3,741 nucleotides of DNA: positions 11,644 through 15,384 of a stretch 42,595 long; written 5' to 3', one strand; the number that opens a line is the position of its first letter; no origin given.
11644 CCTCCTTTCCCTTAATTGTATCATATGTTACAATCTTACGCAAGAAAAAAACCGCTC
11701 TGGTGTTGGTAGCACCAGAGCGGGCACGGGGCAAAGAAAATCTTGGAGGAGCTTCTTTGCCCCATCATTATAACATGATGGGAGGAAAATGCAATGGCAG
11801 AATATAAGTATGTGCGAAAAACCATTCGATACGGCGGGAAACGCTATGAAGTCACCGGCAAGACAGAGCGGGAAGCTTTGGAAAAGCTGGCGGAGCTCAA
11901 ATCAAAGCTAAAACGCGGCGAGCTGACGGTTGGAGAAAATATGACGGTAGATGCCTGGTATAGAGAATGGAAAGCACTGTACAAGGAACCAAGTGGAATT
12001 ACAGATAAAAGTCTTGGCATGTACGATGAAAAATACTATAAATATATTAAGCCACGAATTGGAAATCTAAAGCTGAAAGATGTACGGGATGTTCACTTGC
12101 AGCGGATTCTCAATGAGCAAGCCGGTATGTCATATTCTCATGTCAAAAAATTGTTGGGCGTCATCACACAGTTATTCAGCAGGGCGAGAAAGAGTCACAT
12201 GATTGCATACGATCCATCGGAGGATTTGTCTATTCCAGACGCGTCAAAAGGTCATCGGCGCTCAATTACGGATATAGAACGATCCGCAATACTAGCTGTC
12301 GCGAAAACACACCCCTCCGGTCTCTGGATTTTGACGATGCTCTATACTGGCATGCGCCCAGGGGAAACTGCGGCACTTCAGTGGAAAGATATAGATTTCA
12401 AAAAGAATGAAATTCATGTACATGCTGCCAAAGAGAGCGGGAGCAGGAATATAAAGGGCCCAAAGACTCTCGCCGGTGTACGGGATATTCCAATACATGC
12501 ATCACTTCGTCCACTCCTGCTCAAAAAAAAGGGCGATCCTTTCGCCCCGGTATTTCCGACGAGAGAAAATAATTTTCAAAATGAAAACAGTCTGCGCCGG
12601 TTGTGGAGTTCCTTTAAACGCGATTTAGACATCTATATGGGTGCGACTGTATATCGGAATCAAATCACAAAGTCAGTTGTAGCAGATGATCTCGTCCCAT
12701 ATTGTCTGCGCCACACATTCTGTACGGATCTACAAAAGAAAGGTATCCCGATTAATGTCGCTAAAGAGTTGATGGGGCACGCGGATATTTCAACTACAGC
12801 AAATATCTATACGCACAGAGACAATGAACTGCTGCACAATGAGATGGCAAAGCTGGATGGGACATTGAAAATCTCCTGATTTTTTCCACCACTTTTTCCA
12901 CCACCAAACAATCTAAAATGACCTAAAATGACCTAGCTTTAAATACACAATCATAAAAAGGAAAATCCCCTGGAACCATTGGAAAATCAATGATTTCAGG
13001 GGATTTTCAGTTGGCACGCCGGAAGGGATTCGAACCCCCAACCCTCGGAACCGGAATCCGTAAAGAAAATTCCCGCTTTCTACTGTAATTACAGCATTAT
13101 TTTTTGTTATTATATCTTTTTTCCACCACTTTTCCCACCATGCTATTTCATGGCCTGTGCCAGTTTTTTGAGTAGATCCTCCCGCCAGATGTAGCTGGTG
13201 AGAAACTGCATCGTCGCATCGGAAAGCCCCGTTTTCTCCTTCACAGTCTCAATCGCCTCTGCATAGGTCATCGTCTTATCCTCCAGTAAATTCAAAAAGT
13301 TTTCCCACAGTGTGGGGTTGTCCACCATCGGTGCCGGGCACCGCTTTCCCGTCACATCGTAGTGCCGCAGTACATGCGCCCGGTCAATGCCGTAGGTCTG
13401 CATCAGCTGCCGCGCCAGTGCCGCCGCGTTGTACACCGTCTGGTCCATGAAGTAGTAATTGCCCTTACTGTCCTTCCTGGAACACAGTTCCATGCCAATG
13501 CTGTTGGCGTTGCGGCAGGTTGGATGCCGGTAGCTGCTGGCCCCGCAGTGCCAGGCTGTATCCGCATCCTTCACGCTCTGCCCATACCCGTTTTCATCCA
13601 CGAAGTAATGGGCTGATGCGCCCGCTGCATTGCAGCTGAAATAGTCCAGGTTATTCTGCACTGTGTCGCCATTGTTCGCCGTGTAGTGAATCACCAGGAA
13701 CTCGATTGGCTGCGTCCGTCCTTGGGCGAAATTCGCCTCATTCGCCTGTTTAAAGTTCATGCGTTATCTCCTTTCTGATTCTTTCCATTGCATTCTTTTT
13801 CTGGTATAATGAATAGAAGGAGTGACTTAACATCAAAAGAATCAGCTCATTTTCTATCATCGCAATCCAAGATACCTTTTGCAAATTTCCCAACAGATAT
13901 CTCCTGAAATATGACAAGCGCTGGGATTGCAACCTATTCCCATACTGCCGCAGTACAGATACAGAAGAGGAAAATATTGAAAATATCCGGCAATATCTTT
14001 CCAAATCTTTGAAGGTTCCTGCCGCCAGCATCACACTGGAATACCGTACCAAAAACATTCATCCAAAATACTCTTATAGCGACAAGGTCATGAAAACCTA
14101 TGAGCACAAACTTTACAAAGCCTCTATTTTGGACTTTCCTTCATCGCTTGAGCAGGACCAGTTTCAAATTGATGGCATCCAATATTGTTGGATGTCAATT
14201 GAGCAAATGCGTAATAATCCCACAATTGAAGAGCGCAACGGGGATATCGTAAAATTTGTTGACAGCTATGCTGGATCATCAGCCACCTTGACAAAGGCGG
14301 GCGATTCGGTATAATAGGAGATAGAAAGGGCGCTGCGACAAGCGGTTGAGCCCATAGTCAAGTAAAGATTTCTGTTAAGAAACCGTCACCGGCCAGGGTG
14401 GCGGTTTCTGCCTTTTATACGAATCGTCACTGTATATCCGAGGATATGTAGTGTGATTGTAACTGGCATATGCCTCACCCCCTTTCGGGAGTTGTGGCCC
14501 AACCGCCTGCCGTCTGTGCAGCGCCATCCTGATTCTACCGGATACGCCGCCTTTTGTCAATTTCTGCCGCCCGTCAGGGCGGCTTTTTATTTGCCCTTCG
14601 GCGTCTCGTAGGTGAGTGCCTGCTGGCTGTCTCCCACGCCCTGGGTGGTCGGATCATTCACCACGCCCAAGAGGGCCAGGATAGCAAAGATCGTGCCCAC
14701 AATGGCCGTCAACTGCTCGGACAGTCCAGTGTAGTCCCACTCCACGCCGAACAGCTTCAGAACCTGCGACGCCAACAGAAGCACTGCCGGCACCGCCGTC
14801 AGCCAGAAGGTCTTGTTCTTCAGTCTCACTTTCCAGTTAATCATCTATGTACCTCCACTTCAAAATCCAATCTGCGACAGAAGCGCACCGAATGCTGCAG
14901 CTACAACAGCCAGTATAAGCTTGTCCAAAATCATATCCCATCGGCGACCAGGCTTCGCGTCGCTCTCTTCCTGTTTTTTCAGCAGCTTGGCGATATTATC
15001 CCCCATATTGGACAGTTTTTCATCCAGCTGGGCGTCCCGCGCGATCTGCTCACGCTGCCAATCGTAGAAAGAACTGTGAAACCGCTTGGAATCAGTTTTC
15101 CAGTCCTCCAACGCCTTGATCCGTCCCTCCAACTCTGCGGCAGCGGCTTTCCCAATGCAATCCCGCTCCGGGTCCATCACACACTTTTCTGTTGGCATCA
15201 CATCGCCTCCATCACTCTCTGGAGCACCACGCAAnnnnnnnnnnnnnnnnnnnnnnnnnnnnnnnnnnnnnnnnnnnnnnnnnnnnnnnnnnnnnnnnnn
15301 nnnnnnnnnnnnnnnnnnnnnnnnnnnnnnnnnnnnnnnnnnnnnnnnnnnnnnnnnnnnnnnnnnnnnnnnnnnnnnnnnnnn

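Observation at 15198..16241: Subtilase with an SLH cell-wall anchor, translationally coupled to the lysis cassette (candidate S-layer-breaching lysis factor)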

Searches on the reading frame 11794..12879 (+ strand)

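Call 3: search_protein_families(library=pfam, proteins=[window:11794-12879:+], max_evalue=1)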
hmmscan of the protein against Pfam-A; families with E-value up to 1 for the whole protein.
window:11794-12879:+ (361 aa): 3 families
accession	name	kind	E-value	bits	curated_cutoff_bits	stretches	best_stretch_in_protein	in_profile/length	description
PF00589.27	Phage_integrase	-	1.5e-23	83.9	27.1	1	164-344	9-170/172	Phage integrase family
PF22022.2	Phage_int_M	-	5.4e-06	27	27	1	56-145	5-93/96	Phage integrase central domain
PF14659.12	Phage_int_SAM_3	-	2e-05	25.1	22.6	1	52-108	2-56/58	Phage integrase, N-terminal SAM-like domain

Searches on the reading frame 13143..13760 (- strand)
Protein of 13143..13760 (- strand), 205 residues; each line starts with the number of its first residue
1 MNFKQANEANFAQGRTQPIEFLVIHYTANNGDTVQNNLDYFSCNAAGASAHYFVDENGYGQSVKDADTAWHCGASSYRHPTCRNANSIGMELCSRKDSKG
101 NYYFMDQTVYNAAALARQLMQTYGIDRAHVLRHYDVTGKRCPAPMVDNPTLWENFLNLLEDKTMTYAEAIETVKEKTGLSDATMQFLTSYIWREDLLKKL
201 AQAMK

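Call 3: search_protein_families(library=pfam, proteins=[window:13143-13760:-], max_evalue=1)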
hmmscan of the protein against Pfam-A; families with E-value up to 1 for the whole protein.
window:13143-13760:- (205 aa): 3 families
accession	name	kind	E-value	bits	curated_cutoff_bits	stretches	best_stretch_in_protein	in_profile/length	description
PF01510.30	Amidase_2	-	1.6e-27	96.9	26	1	16-144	2-131/131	N-acetylmuramoyl-L-alanine amidase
PF10979.13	DUF2786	-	0.053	13.9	23.9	1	111-127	24-40/40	Protein of unknown function (DUF2786)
PF24246.1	SH3b_T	-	0.18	12.6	27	1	85-112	14-41/74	SH3b_T domain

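Call 4: search_protein_families(library=phrogs, proteins=[window:13143-13760:-], max_evalue=0.01)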
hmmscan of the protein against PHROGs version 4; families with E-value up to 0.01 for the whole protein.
window:13143-13760:- (205 aa): 24 families
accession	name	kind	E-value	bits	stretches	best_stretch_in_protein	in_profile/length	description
phrog_1794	-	lysis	2.7e-39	136.5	1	11-172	46-205/336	amidase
phrog_670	-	lysis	1e-37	131.4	1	4-172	94-263/596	endolysin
phrog_9611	-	lysis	1e-36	127.8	1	7-168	11-174/246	endolysin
phrog_3088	-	lysis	1.4e-30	107.9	1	17-203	23-198/248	amidase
phrog_833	-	lysis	3e-30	106.9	1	8-161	19-175/294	endolysin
phrog_1493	-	lysis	5.2e-29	102.6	1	10-165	27-173/394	endolysin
phrog_19265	-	unknown function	7.3e-27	95.8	1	9-148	13-147/293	-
phrog_2338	-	lysis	5.3e-21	76.4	1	16-163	25-173/346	endolysin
phrog_18955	-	unknown function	5e-19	69.3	1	10-174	287-448/483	-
phrog_5182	-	lysis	2.7e-14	54.5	1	14-147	30-168/321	endolysin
phrog_14048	-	lysis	2e-12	48.4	1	12-134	19-138/305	endolysin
phrog_4018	-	lysis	4e-10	40.9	1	9-143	22-139/285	amidase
phrog_7698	-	lysis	1.4e-09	39.1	1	6-146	12-142/316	endolysin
phrog_880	-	lysis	3.8e-08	34.1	1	13-168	188-344/435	endolysin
phrog_15001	-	lysis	1.8e-07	31.6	1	44-155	75-179/367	endolysin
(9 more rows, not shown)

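Call 54: search_protein_families(library=ncbifam, proteins=[window:13143-13760:-], max_evalue=0.01)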
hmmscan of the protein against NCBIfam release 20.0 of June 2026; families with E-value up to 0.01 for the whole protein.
window:13143-13760:- (205 aa): 1 family
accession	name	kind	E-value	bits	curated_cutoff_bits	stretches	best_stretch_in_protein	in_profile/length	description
NF008758.0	PRK11789.1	equivalog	1.5e-11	44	143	1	42-144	70-169/190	1,6-anhydro-N-acetylmuramyl-L-alanine amidase AmpD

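Call 76: search_dna_similar(query=window:13143-13760:-, collection=phages, mode=protein, max_evalue=0.00001, max_rows=12)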
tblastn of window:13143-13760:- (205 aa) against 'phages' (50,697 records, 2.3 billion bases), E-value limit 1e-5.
Records with a match: 523; places in all: 523; records where one place covers at least 80% of the query: 163.
Best place of each record, by identity: <60% 523.
By first word of the organism name: Bacillus 171; Paenibacillus 110; Enterococcus 90; Staphylococcus 53; Arthrobacter 23; Bacteriophage 15; Streptococcus 12; Listeria 10; Leuconostoc 10; Clostridium 6; and 17 more.
By host as written in the record: Paenibacillus larvae 42; - 38; Bacillus subtilis 23; Staphylococcus aureus 23; Arthrobacter sp. ATCC 21022 21; Paenibacillus larvae ATCC 9545 19; Enterococcus faecalis 19; Bacillus subtilis BEST7003 18; and 147 more.
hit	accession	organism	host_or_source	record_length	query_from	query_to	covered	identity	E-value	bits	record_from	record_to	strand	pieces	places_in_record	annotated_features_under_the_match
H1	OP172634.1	Agathobaculum phage AB434P3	Agathobaculum butyriciproducens DA434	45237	7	168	79%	49.1%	1e-41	154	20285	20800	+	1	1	hypothetical protein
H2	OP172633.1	Agathobaculum phage AB434P2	Agathobaculum butyriciproducens DA434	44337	7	168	79%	49.1%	4e-41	153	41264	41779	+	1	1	hypothetical protein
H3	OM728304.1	Bacillus phage vB_BsuM-Goe27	Bacillus subtilis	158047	9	201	94%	35.4%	5e-18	87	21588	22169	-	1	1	hypothetical protein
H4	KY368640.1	Bacillus phage vB_BsuM-Goe3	Bacillus subtilis Goe3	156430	9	201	94%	35.0%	3e-18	88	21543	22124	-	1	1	endolysin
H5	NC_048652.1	Bacillus phage vB_BsuM-Goe3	Bacillus subtilis Goe3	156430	9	201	94%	35.0%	3e-18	88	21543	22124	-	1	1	endolysin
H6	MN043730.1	Bacillus phage vB_BveM-Goe7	Bacillus velezensis FZB42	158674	9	201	94%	35.0%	3e-18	88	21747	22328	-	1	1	L-alanyl-D-glutamate peptidase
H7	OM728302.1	Bacillus phage vB_BsuM-Goe24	Bacillus subtilis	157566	9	201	94%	35.0%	3e-17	85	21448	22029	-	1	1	hypothetical protein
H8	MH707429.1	Bacillus phage BSP12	Bacillus subtilis ATCC 21336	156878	12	201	93%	35.5%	5e-18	87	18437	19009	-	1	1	endolysin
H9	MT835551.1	Bacteriophage sp.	human fecal samples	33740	19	200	89%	35.9%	2e-18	88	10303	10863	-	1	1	record has no annotation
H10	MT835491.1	Bacteriophage sp.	human fecal samples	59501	5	160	76%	41.6%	2e-31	125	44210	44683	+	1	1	record has no annotation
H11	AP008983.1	Clostridium phage c-st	Clostridium botulinum type C strain ...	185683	12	200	92%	33.0%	5e-14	76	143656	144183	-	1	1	putative N-acetylmuramoyl-L-alanine amidase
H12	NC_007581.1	Clostridium phage c-st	Clostridium botulinum type C strain ...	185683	12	200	92%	33.0%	5e-14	76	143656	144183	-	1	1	amidase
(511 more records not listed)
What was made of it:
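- Tried and rejected: The only hint is a 49%-identical amidase in Agathobaculum phages (call 76).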

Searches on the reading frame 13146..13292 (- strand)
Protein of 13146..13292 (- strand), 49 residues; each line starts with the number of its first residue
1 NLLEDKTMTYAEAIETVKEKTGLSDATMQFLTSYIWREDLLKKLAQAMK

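Call 75: search_solved_structures(query=window:13146-13292:-, max_evalue=10, show_alignments=2)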
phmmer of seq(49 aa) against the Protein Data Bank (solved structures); distinct sequences matched with E-value up to 10: 0.
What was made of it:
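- Tried and rejected: The amidase C-terminal tail has no PDB sequence match (call 75).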

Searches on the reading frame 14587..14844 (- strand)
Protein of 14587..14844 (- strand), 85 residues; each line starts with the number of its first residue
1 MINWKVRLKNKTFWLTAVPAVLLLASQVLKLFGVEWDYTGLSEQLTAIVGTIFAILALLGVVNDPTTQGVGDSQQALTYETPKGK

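Call 3: search_protein_families(library=pfam, proteins=[window:14587-14844:-], max_evalue=1)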
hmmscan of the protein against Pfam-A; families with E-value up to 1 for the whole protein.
window:14587-14844:- (85 aa): 5 families
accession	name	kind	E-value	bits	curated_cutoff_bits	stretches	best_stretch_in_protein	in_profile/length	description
PF04531.18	Phage_holin_1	-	4.1e-31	107.8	22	1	2-83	1-82/82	Bacteriophage holin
PF00115.25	COX1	-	0.0076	15.6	34.8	1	5-63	78-138/436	Cytochrome C and Quinol oxidase polypeptide I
PF14007.11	YtpI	-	0.043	14.6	29.4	1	28-62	41-74/87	YtpI-like protein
PF24829.1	Phage_connect_2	-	0.15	12.8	24.3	1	27-63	4-40/105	Phage connector protein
PF05656.20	DUF805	-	0.17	12.8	25.7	1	2-61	2-58/111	Protein of unknown function (DUF805)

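Call 4: search_protein_families(library=phrogs, proteins=[window:14587-14844:-], max_evalue=0.01)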
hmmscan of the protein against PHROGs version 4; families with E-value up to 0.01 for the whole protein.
window:14587-14844:- (85 aa): 5 families
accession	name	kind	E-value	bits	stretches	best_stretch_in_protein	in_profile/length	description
phrog_297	-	lysis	9.7e-28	98.2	1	1-83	8-88/176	holin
phrog_10091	-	lysis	6.8e-27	95.2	1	2-80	3-81/143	holin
phrog_962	-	lysis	3.5e-25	89.8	1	2-83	4-83/152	holin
phrog_13404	-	lysis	1.4e-05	26.2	1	21-70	25-72/121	holin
phrog_37296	-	unknown function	0.0049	17.7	1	10-64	19-70/123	-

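Call 54: search_protein_families(library=ncbifam, proteins=[window:14587-14844:-], max_evalue=0.01)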
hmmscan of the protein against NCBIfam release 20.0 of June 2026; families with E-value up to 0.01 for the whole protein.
window:14587-14844:- (85 aa): 1 family
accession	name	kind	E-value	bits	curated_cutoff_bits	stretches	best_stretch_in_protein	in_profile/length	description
TIGR01598.1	holin_phiLC3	equivalog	2.7e-29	101.2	39.7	1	2-82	1-79/79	phage holin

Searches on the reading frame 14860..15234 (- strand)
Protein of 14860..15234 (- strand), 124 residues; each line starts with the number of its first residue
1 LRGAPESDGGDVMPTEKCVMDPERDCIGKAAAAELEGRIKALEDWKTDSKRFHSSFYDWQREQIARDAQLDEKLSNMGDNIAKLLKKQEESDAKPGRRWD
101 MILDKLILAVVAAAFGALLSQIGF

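Call 3: search_protein_families(library=pfam, proteins=[window:14860-15234:-], max_evalue=1)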
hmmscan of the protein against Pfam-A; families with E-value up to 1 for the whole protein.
window:14860-15234:- (124 aa): 2 families
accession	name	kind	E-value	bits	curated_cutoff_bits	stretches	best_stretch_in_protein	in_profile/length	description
PF04678.18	MCU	-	0.094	13.2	30.8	1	36-118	27-107/177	Mitochondrial calcium uniporter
PF06072.16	Herpes_US9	-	0.15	12.4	23.7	1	97-122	33-60/61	Alphaherpesvirus tegument protein US9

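Call 4: search_protein_families(library=phrogs, proteins=[window:14860-15234:-], max_evalue=0.01)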
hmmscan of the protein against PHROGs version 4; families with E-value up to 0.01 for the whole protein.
window:14860-15234:- (124 aa): 2 families
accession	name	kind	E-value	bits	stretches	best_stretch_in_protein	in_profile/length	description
phrog_937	-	other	9.7e-12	46.3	1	31-123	5-111/115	hemolysin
phrog_2497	-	head and packaging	0.00077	19.6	1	40-90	130-180/455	internal head protein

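Call 54: search_protein_families(library=ncbifam, proteins=[window:14860-15198:-], max_evalue=0.01)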
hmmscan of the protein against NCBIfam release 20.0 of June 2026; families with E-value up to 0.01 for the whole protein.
window:14860-15198:- (112 aa): 0 families
